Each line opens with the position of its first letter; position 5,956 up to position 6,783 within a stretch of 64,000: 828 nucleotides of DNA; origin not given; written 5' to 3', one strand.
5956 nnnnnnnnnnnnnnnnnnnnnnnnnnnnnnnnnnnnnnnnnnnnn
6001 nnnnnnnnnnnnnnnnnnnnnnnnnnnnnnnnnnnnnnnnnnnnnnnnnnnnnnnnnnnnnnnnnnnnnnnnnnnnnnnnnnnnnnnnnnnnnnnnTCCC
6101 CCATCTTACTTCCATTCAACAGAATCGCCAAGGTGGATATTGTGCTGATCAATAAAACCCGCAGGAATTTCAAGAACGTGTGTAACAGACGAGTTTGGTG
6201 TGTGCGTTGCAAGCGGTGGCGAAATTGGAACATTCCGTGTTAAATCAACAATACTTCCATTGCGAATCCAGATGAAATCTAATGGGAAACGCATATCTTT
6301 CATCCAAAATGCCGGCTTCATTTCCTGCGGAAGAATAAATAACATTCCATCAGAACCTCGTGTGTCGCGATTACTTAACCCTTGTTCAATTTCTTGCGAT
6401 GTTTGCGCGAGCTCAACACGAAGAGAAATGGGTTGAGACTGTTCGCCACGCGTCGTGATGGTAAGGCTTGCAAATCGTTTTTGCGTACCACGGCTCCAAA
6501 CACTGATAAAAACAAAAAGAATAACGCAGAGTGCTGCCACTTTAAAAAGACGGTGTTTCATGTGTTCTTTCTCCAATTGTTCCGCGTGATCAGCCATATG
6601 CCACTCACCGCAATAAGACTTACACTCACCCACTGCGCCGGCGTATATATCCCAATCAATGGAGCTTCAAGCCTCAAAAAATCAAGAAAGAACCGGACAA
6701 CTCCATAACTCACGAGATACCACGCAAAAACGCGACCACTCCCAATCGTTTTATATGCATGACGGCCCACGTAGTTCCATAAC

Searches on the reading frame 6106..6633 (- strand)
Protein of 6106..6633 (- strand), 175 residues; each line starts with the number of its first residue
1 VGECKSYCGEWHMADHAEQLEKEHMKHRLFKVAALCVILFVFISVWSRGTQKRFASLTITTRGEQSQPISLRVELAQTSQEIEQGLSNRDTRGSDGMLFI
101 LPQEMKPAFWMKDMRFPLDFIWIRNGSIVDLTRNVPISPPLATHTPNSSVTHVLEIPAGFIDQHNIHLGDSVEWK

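Call 33: search_protein_families(library=pfam, proteins=[window:6106-6633:-], max_evalue=0.001)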
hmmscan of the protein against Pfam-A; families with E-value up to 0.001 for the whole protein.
window:6106-6633:- (175 aa): 1 family
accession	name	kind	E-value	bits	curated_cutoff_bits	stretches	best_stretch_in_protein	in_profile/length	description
PF02643.20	DUF192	-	7.6e-25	87.3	27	1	72-174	2-96/96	Uncharacterized ACR, COG1430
